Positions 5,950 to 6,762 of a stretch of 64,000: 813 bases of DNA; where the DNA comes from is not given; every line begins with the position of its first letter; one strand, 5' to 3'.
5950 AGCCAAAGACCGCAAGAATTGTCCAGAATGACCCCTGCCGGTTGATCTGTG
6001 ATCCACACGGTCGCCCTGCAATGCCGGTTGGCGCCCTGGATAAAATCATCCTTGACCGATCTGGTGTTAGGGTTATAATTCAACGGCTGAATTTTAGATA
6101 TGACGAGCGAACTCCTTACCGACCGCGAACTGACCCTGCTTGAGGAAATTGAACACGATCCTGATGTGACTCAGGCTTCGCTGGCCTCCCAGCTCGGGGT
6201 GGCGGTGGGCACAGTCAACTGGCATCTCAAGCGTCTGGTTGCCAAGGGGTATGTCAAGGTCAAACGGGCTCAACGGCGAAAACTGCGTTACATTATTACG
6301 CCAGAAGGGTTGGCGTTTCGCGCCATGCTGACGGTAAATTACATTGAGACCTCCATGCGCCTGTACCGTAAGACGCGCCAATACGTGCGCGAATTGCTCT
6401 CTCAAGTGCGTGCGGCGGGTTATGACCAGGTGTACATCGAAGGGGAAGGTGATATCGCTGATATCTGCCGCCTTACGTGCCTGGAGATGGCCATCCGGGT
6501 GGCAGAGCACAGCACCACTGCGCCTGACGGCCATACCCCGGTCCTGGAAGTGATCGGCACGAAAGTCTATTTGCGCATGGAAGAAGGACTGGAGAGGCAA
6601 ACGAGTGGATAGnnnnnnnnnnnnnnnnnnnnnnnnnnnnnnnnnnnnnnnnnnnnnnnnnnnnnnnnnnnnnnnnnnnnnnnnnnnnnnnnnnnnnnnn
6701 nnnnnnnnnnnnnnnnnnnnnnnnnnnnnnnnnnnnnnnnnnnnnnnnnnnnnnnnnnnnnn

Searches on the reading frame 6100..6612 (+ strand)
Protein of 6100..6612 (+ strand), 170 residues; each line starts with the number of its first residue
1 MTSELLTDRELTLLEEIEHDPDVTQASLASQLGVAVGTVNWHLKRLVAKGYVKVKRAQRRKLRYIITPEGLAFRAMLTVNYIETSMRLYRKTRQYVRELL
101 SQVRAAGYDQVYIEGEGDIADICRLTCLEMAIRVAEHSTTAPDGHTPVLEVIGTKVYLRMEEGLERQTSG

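Call 7: search_protein_families(library=pfam, proteins=[window:6100-6612:+])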
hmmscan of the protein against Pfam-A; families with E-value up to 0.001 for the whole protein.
window:6100-6612:+ (170 aa): 11 families
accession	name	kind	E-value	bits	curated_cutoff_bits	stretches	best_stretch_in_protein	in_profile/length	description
PF13412.12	HTH_24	-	3.7e-13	49.2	21.9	1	8-53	3-48/48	Winged helix-turn-helix DNA-binding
PF12802.13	MarR_2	-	2.3e-08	34.5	27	1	6-58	3-56/61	MarR family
PF01047.28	MarR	-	2.1e-07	31.1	24.6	1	6-56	1-51/59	MarR family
PF13545.12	HTH_Crp_2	-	1.9e-05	25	27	1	19-71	19-67/70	Crp-like helix-turn-helix domain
PF13463.12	HTH_27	-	8.2e-05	23.2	22.2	1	6-70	1-68/68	Winged helix DNA-binding domain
PF25212.1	HVO_A0114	-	0.00016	21.8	27.6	1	3-61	17-75/84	HVO_A0114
PF08279.18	HTH_11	-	0.00029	21.1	25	1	9-52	1-44/55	HTH domain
PF24266.1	HTH_HVO_0163_N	-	0.00033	21.1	31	1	14-62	8-56/70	HVO_0163, N-terminal HTH domain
PF00196.25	GerE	-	0.0005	20.1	23.5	1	5-49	2-44/57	Bacterial regulatory proteins, luxR family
PF13601.12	HTH_34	-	0.00059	20.4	27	0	19-71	11-66/80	Winged helix DNA-binding domain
PF03965.22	Penicillinase_R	-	0.00096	19.9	22.6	0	14-65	9-63/115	Penicillinase repressor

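Call 13: find_homologous_proteins(query=window:6100-6609:+, max_evalue=0.00001)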
Query window:6100-6609:+ (170 aa): 7973 proteins with E <= 0.00001 among 8000 candidates; the best 120 are listed.
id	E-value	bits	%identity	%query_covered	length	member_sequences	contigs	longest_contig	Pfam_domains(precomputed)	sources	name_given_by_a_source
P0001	2.0e-94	332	91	100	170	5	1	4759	PF01047.29,PF13412.13,PF12802.14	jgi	jgi:DNA-binding MarR family transcriptional regulator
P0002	5.1e-94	330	91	100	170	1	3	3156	PF01047.29,PF13412.13,PF12802.14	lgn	-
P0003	6.4e-93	327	90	100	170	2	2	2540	PF01047.29,PF13412.13,PF12802.14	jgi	jgi:DNA-binding MarR family transcriptional regulator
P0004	3.7e-92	324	89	100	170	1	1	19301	PF01047.29,PF13412.13,PF12802.14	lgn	-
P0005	6.5e-92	324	89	100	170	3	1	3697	PF01047.29,PF13412.13,PF12802.14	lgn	-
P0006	2.2e-91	322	89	100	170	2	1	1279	PF01047.29,PF13412.13,PF12802.14,PF13545.13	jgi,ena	-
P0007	2.5e-91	322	89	100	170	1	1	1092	PF01047.29,PF13412.13,PF12802.14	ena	-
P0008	8.6e-91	320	88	100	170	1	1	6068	PF01047.29,PF13412.13,PF12802.14,PF13545.13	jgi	jgi:DNA-binding MarR family transcriptional regulator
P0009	1.5e-89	316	86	100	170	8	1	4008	PF01047.29,PF13412.13,PF12802.14,PF13545.13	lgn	-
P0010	7.3e-88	310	85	100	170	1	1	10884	PF01047.29,PF13412.13,PF12802.14,PF13545.13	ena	-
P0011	6.9e-87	307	86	100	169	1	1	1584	PF01047.29,PF13412.13,PF12802.14,PF13545.13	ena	-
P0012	7.7e-87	307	84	100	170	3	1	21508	PF01047.29,PF13412.13,PF12802.14,PF13545.13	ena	-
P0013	4.6e-86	305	86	100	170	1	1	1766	PF01047.29,PF13412.13,PF12802.14,PF13545.13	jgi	jgi:DNA-binding MarR family transcriptional regulator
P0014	5.0e-85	301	84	100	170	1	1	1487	PF01047.29,PF13412.13,PF12802.14,PF13545.13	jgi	jgi:DNA-binding MarR family transcriptional regulator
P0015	1.2e-84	300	84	100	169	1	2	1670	PF01047.29,PF13412.13,PF12802.14,PF13545.13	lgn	-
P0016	1.5e-84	300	84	100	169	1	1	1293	PF01047.29,PF13412.13,PF12802.14,PF13545.13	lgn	-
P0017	1.8e-84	299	83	100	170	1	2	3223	PF01047.29,PF13412.13,PF12802.14,PF13545.13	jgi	jgi:DNA-binding MarR family transcriptional regulator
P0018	3.6e-84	298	83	100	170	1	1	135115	PF01047.29,PF13412.13,PF12802.14,PF13545.13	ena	-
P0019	4.5e-84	298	84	100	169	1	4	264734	PF01047.29,PF13412.13,PF12802.14,PF13545.13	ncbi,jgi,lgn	jgi:DNA-binding MarR family transcriptional regulator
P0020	4.9e-84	298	82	100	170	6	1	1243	PF01047.29,PF13412.13,PF12802.14,PF13545.13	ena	-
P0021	1.6e-83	296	81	100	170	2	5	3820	PF01047.29,PF13412.13,PF12802.14,PF13545.13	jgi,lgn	jgi:DNA-binding MarR family transcriptional regulator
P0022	1.9e-83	296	83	100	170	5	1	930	PF01047.29,PF13412.13,PF12802.14,PF13545.13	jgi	-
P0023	2.3e-82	293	82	100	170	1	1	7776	PF01047.29,PF13412.13,PF12802.14,PF13545.13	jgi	jgi:DNA-binding MarR family transcriptional regulator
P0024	5.4e-82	291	81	100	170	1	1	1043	PF01047.29,PF13412.13,PF12802.14,PF13545.13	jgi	-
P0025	8.2e-76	271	80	95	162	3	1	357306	PF01047.29,PF13412.13,PF12802.14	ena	-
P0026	1.3e-74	267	76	95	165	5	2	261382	PF01047.29,PF13412.13,PF12802.14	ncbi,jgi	jgi:DNA-binding MarR family transcriptional regulator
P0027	1.9e-74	267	77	95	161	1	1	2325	PF01047.29,PF13412.13,PF12802.14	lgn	-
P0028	2.2e-73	263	77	94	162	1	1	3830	PF01047.29,PF13412.13,PF12802.14,PF13545.13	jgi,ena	-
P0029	5.3e-73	262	75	96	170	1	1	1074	PF01047.29,PF13412.13,PF12802.14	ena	-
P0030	1.0e-72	261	75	95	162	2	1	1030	PF01047.29,PF13412.13,PF12802.14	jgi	jgi:DNA-binding MarR family transcriptional regulator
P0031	3.7e-72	259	75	95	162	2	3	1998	PF01047.29,PF13412.13,PF13463.13,PF12802.14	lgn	-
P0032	6.5e-72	259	78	95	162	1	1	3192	PF13412.13,PF12802.14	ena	-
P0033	7.7e-72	258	78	95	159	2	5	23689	PF01047.29,PF13412.13,PF13463.13,PF12802.14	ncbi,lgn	-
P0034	8.7e-72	258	78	95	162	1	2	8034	PF13412.13,PF12802.14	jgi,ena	-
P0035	1.2e-71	258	77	92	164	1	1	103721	PF13412.13,PF12802.14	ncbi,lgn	-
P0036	1.7e-71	257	74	94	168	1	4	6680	PF01047.29,PF13412.13,PF12802.14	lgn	-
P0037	2.0e-71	257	73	98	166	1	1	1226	PF01047.29,PF13412.13,PF12802.14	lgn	-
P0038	2.8e-71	256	75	95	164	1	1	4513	PF01047.29,PF13412.13,PF12802.14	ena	-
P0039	4.4e-71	256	76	95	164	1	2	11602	PF01047.29,PF13412.13,PF12802.14,PF13545.13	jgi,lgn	jgi:DNA-binding MarR family transcriptional regulator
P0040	4.5e-71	256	76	95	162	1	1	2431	PF01047.29,PF13412.13,PF12802.14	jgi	jgi:DNA-binding MarR family transcriptional regulator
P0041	5.2e-71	256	75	95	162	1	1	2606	PF01047.29,PF13412.13,PF13463.13,PF12802.14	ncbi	-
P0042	6.0e-71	255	73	95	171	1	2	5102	PF01047.29,PF13412.13,PF12802.14,PF13545.13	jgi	jgi:DNA-binding MarR family transcriptional regulator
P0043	6.5e-71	255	76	94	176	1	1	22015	PF13412.13,PF13463.13,PF12802.14,PF13545.13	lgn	-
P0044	7.2e-71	255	76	92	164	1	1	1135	PF13412.13,PF12802.14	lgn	-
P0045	8.4e-71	255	75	92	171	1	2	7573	PF01047.29,PF13412.13,PF12802.14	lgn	-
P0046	1.1e-70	255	75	95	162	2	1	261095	PF01047.29,PF13412.13,PF12802.14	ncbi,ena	-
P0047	1.4e-70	254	75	95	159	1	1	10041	PF01047.29,PF13412.13,PF12802.14,PF13545.13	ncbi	ncbi:MAG: winged helix-turn-helix transcriptional regulator [Chloroflexota bacterium]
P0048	1.4e-70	254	74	94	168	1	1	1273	PF01047.29,PF13412.13,PF12802.14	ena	-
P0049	1.5e-70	254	75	95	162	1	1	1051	PF01047.29,PF13412.13,PF12802.14,PF13545.13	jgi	jgi:DNA-binding MarR family transcriptional regulator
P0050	1.7e-70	254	77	95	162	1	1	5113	PF13412.13,PF12802.14,PF13545.13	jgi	jgi:DNA-binding MarR family transcriptional regulator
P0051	2.1e-70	254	74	91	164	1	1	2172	PF13412.13,PF12802.14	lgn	-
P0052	2.5e-70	253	74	91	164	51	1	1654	PF13412.13,PF12802.14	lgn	-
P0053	2.5e-70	253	74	94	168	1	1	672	PF01047.29,PF13412.13,PF12802.14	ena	-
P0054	3.2e-70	253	73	94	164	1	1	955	PF01047.29,PF13412.13,PF12802.14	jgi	jgi:DNA-binding MarR family transcriptional regulator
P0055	3.5e-70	253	74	91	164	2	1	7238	PF13412.13,PF12802.14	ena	-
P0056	3.5e-70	253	73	95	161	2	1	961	PF01047.29,PF13412.13,PF12802.14,PF13545.13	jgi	jgi:DNA-binding MarR family transcriptional regulator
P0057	3.5e-70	253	77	92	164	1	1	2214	PF13412.13,PF12802.14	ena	-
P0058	3.8e-70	253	75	95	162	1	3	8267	PF01047.29,PF13412.13,PF12802.14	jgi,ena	jgi:DNA-binding MarR family transcriptional regulator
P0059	4.0e-70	253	75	95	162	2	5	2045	PF01047.29,PF13412.13,PF13463.13,PF12802.14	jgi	jgi:DNA-binding MarR family transcriptional regulator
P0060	4.6e-70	253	74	95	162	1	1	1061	PF01047.29,PF13412.13,PF13463.13,PF12802.14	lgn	-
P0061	5.0e-70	252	74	91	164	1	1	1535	PF13412.13,PF12802.14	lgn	-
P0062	5.3e-70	252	78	91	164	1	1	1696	PF01047.29,PF13412.13,PF12802.14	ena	-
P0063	5.5e-70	252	79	91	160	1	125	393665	PF01047.29,PF13412.13,PF12802.14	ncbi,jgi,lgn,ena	jgi:DNA-binding MarR family transcriptional regulator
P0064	5.7e-70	252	79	91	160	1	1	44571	PF01047.29,PF13412.13,PF12802.14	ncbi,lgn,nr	ncbi:MAG: winged helix-turn-helix transcriptional regulator [Chloroflexi bacterium]|nr:winged helix-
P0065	6.0e-70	252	79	91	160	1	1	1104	PF01047.29,PF13412.13,PF12802.14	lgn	-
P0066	6.2e-70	252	75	91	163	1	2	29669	PF01047.29,PF13412.13,PF12802.14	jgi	-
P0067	6.7e-70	252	74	95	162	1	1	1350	PF01047.29,PF13412.13,PF12802.14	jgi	jgi:DNA-binding MarR family transcriptional regulator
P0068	6.8e-70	252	73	91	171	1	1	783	PF01047.29,PF13412.13,PF12802.14,PF13545.13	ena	-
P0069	7.4e-70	252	73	92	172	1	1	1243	PF01047.29,PF13412.13,PF12802.14,PF13545.13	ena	-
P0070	7.6e-70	252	74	95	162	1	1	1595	PF01047.29,PF13412.13,PF13463.13,PF12802.14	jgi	jgi:DNA-binding MarR family transcriptional regulator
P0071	8.2e-70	252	75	93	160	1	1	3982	PF01047.29,PF13412.13,PF12802.14,PF13545.13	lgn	-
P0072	8.6e-70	252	73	91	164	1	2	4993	PF13412.13,PF12802.14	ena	-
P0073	9.4e-70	252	76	95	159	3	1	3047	PF01047.29,PF13412.13,PF12802.14,PF13545.13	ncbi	-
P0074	1.0e-69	251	74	95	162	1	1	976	PF01047.29,PF13412.13,PF12802.14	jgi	-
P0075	1.1e-69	251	73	92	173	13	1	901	PF01047.29,PF13412.13,PF12802.14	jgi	jgi:DNA-binding MarR family transcriptional regulator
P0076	1.1e-69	251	76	92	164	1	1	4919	PF13412.13,PF12802.14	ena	-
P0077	1.2e-69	251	77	95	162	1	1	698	PF13412.13,PF12802.14,PF13545.13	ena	-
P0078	1.3e-69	251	74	91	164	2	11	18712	PF13412.13,PF12802.14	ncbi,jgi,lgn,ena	-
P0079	1.3e-69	251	74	91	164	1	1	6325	PF13412.13,PF12802.14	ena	-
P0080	1.4e-69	251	73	91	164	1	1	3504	PF13412.13,PF12802.14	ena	-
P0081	1.4e-69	251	73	95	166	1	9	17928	PF01047.29,PF13412.13,PF12802.14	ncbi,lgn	-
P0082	1.6e-69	251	73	96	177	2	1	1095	PF01047.29,PF13412.13,PF12802.14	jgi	jgi:DNA-binding MarR family transcriptional regulator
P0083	1.7e-69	251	74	92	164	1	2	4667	PF13412.13,PF12802.14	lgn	-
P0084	2.0e-69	251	76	95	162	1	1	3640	PF01047.29,PF13412.13,PF12802.14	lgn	-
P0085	2.1e-69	250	78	91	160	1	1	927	PF01047.29,PF13412.13,PF08279.19,PF12802.14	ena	-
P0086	2.3e-69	250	75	92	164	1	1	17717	PF13412.13,PF12802.14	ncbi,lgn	-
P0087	2.4e-69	250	77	95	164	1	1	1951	PF13412.13,PF12802.14,PF13545.13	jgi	jgi:DNA-binding MarR family transcriptional regulator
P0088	2.5e-69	250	77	91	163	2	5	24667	PF13412.13,PF12802.14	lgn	-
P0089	2.6e-69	250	75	95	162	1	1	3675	PF01047.29,PF13412.13,PF12802.14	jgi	-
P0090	2.8e-69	250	73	96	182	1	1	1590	PF01047.29,PF13412.13,PF12802.14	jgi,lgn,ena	-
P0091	2.9e-69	250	71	98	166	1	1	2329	PF01047.29,PF13412.13,PF13463.13,PF12802.14,PF13545.13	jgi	-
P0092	3.1e-69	250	74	95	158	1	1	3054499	PF01047.29,PF13412.13,PF12802.14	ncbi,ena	-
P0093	3.4e-69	250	74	91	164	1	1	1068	PF13412.13,PF12802.14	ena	-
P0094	3.5e-69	250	74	91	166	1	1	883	PF01047.29,PF13412.13,PF12802.14,PF13545.13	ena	-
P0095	3.7e-69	250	76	95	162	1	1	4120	PF01047.29,PF13412.13,PF12802.14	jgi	jgi:DNA-binding MarR family transcriptional regulator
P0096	3.8e-69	250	72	95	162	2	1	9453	PF01047.29,PF13412.13,PF13463.13,PF12802.14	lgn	-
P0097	4.0e-69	249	79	91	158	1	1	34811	PF01047.29,PF13412.13,PF12802.14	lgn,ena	-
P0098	4.3e-69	249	73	91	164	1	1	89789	PF13412.13,PF12802.14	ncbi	ncbi:winged helix-turn-helix transcriptional regulator [Chloroflexota bacterium]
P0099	4.9e-69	249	75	91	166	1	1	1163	PF01047.29,PF13412.13,PF12802.14,PF13545.13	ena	-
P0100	5.1e-69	249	75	95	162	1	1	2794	PF01047.29,PF13412.13,PF12802.14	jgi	jgi:DNA-binding MarR family transcriptional regulator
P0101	5.2e-69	249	74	95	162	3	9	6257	PF01047.29,PF13412.13,PF12802.14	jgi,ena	jgi:DNA-binding MarR family transcriptional regulator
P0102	5.8e-69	249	76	91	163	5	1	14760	PF01047.29,PF13412.13,PF12802.14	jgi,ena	-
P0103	6.1e-69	249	80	90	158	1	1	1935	PF01047.29,PF13412.13,PF12802.14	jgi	jgi:DNA-binding MarR family transcriptional regulator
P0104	6.2e-69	249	71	96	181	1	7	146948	PF01047.29,PF13412.13,PF12802.14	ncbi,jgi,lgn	-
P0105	6.3e-69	249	73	91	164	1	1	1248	PF01047.29,PF13412.13,PF12802.14,PF13545.13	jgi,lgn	jgi:DNA-binding MarR family transcriptional regulator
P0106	6.9e-69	249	74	91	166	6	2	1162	PF01047.29,PF13412.13,PF12802.14,PF13545.13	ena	-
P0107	6.9e-69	249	73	95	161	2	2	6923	PF01047.29,PF13412.13,PF13463.13,PF12802.14,PF13545.13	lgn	-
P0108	7.4e-69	249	74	92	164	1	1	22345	PF13412.13,PF12802.14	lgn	-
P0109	7.7e-69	249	77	91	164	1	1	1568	PF01047.29,PF13412.13,PF12802.14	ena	-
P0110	8.7e-69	248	73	91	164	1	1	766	PF13412.13,PF12802.14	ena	-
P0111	9.1e-69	248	75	92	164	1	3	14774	PF01047.29,PF13412.13,PF12802.14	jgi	jgi:DNA-binding MarR family transcriptional regulator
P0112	9.3e-69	248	75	95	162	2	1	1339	PF01047.29,PF13412.13,PF12802.14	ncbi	-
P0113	1.0e-68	248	73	91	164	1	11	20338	PF13412.13,PF12802.14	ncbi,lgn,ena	-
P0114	1.1e-68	248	74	94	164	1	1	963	PF01047.29,PF13412.13,PF08279.19,PF13463.13,PF12802.14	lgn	-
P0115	1.2e-68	248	77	90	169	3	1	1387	PF01047.29,PF13412.13,PF12802.14,PF13545.13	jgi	-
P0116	1.3e-68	248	75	91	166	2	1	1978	PF01047.29,PF13412.13,PF12802.14,PF13545.13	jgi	jgi:DNA-binding MarR family transcriptional regulator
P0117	1.3e-68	248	73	95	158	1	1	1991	PF01047.29,PF13412.13,PF12802.14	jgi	jgi:DNA-binding MarR family transcriptional regulator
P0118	1.3e-68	248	75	95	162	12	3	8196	PF01047.29,PF13412.13,PF12802.14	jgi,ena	jgi:DNA-binding MarR family transcriptional regulator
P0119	1.3e-68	248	73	91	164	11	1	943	PF13412.13,PF12802.14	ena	-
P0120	1.4e-68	248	74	95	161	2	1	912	PF01047.29,PF13412.13,PF12802.14,PF13545.13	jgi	-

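Call 14: find_related_loci(query=window:6100-6609:+, collection=genome_contigs, flank=10000)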
Query window:6100-6609:+ (170 aa) in genome_contigs; peptide patterns used: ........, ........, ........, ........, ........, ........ (x = any residue, [..] = any of these).
599 stretches matched a pattern (row limit reached: there are more); 511 encode a relative of the query (tblastn E <= 1e-3); the best 80 are kept; 80 distinct loci.
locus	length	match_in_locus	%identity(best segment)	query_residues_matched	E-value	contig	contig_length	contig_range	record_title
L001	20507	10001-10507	84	1-170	3e-91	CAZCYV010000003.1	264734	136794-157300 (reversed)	MAG TPA_asm: uncultured Anaerolinea sp. isolate binchicken_co274_310 genome assembly, contig: NODE_48_length_264734_cov_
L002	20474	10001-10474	78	1-161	8e-79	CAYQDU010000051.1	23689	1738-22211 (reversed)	MAG TPA_asm: uncultured Anaerolinea sp. isolate binchicken_co20_395 genome assembly, contig: NODE_4343_length_23689_cov_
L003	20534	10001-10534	71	1-163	9e-78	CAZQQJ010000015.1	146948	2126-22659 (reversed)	MAG TPA_asm: uncultured Anaerolinea sp. isolate SRP278314_co2_69 genome assembly, contig: NODE_177_length_146948_cov_38.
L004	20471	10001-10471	75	7-163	1e-77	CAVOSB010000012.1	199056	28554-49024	MAG: uncultured Chloroflexia bacterium isolate MFD00032.bin.2.69 genome assembly, contig: contig_119481, whole genome sh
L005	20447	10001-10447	79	8-162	2e-77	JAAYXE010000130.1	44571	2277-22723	MAG: Chloroflexota bacterium isolate AS02xzSISU_56 32966_AS02, whole genome shotgun sequence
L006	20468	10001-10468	74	1-162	1e-76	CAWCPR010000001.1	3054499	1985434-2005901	MAG: uncultured Chloroflexia bacterium isolate MFD04944.bin.2.27 genome assembly, contig: contig_12334, whole genome sho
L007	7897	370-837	75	9-165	9e-76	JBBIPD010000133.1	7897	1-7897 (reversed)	MAG: Chloroflexota bacterium isolate TCF170221_bin_295 NODE_8841_length_7897_cov_3.682096, whole genome shotgun sequence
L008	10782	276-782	73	1-162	8e-76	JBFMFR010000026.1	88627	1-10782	MAG: Chloroflexota bacterium isolate MAG276 MAG276_26, whole genome shotgun sequence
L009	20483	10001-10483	73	3-166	8e-75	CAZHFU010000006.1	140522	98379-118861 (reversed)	MAG TPA_asm: uncultured Anaerolinea sp. isolate SRP220891_co2_410 genome assembly, contig: NODE_107_length_140522_cov_29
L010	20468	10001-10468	72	1-162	8e-74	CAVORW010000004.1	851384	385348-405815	MAG: uncultured Chloroflexia bacterium isolate MFD09964.bin.2.12 genome assembly, contig: contig_30722, whole genome sho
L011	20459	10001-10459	75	8-161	1e-73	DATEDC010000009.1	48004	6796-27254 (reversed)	MAG TPA_asm: Anaerolineales bacterium isolate SMAG_U8288 k141_489883, whole genome shotgun sequence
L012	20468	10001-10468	72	1-162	1e-73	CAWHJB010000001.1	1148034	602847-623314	MAG: uncultured Chloroflexia bacterium isolate MFD02923.bin.2.67 genome assembly, contig: contig_12991, whole genome sho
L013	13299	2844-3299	74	10-162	1e-72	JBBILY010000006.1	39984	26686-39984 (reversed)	MAG: Chloroflexota bacterium isolate BR1F70218_bin_22 NODE_1183_length_39984_cov_5.028601, whole genome shotgun sequence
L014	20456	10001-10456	73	7-158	2e-72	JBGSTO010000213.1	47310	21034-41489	MAG: Anaerolineales bacterium isolate JTS-AC409 k141_2655770, whole genome shotgun sequence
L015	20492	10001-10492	70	7-161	2e-72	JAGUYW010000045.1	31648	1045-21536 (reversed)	MAG: Anaerolineales bacterium isolate DeMMO6_61 c_000000035370, whole genome shotgun sequence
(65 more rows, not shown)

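Call 22: search_solved_structures(query=window:6100-6609:+, max_evalue=1, show_alignments=2)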
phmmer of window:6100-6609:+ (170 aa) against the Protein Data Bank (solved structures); distinct sequences matched with E-value up to 1: 22.
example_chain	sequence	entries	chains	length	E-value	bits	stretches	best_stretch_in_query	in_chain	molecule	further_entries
6jbx_A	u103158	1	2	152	0.00065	23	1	9-70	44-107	Fatty acid biosynthesis transcriptional regulator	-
8za5_A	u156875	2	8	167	0.0038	20.5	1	6-84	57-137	MarR-family transcriptional regulator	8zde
9vg2_A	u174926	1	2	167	0.005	20.1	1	6-84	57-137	MarR-family transcriptional regulator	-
3bpv_A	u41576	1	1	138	0.0061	19.8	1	6-67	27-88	Transcriptional regulator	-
3bpx_A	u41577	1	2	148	0.0061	19.8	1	6-67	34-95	Transcriptional regulator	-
2qz8_A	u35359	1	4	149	0.18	15.1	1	4-55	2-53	Probable transcriptional regulatory protein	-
7udj_H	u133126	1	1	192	0.18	15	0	60-108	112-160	De novo designed helical repeat protein RPB_PEW3_R4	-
5eri_A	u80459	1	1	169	0.34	14.2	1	9-73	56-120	MarR family transcriptional regulator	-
5duk_A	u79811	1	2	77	0.37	14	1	6-68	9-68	putative DNA binding protein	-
5hlh_A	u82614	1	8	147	0.41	13.9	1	11-68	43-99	MarR family transcriptional regulator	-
5hlg_A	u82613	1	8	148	0.42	13.9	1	11-68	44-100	MarR family transcriptional regulator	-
5hli_A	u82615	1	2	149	0.42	13.9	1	11-68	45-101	MarR family transcriptional regulator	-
2a61_A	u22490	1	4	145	0.42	13.9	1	7-71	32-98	transcriptional regulator Tm0710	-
2vbw_A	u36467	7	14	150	0.52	13.6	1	4-55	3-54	TRANSCRIPTIONAL REGULATORY PROTEIN | PROBABLE TRANSCRIPTIONAL REGULATORY PROTEIN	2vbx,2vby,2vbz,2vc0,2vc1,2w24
2w25_A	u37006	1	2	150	0.53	13.5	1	4-55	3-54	PROBABLE TRANSCRIPTIONAL REGULATORY PROTEIN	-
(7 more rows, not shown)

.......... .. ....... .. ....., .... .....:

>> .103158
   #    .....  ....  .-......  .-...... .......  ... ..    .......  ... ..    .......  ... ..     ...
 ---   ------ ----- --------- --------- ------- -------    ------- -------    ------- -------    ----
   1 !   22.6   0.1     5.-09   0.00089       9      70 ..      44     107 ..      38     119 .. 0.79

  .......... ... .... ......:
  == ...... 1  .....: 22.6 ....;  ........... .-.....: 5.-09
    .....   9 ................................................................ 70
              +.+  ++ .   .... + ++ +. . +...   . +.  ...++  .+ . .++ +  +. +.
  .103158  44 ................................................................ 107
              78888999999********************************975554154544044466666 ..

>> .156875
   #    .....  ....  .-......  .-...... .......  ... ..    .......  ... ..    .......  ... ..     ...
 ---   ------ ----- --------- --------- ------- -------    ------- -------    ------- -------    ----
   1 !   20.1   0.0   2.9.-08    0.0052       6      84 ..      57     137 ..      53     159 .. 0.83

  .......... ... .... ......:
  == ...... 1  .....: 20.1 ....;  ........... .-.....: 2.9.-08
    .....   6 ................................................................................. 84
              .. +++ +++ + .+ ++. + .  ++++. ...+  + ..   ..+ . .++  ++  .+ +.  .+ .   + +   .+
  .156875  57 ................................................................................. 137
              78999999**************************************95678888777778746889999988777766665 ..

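Call 23: search_protein_families(library=ncbifam, proteins=[window:6100-6609:+], max_evalue=0.01)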
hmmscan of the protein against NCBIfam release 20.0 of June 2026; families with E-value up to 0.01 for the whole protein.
window:6100-6609:+ (170 aa): 12 families
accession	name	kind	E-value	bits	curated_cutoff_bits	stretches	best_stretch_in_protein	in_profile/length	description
TIGR04176.1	MarR_EPS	equivalog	3.1e-19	69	88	1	9-104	5-104/105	MarR family EPS-associated transcriptional regulator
NF050133.1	TransRegFabT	equivalog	3.4e-07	30.6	200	1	9-62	30-85/138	fatty acid biosynthesis transcriptional regulator FabT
NF053777.1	Saro0803TransReg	equivalog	0.00051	19.8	200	1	6-74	35-105/140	Saro_0803 family transcriptional regulator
NF008273.0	PRK11050.1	equivalog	0.00065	19.4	153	1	17-56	49-88/156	manganese-binding transcriptional regulator MntR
NF053606.1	Sta1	subfamily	0.0012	18.9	80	1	6-61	18-73/100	Sta1 family transcriptional regulator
TIGR01884.1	cas_HTH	subfamily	0.0013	18.1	60.2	1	5-67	139-199/202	CRISPR-associated CARF protein Csa3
NF040939.2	trans_reg_lrs14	equivalog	0.0015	18.5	90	1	6-61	19-75/103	Lrs14 family HTH-type transcriptional regulator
NF003210.0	PRK04172.1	equivalog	0.0021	17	350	1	6-74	4-70/496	phenylalanine--tRNA ligase subunit alpha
NF007342.0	PRK09834.1-4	equivalog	0.0031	16.6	251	0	8-57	15-62/263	DNA-binding transcriptional regulator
NF052638.1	TransRegOhrRVib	equivalog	0.0052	16.5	200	1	22-75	51-106/141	transcriptional regulator OhrR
NF041413.1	ArsR_Rv2640c_fam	equivalog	0.006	17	155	0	19-57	55-93/118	Rv2640c family ArsR-like transcriptional regulator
NF047395.1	TransRegLtdR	equivalog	0.009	15.7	250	0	22-80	65-125/166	transcriptional regulator LdtR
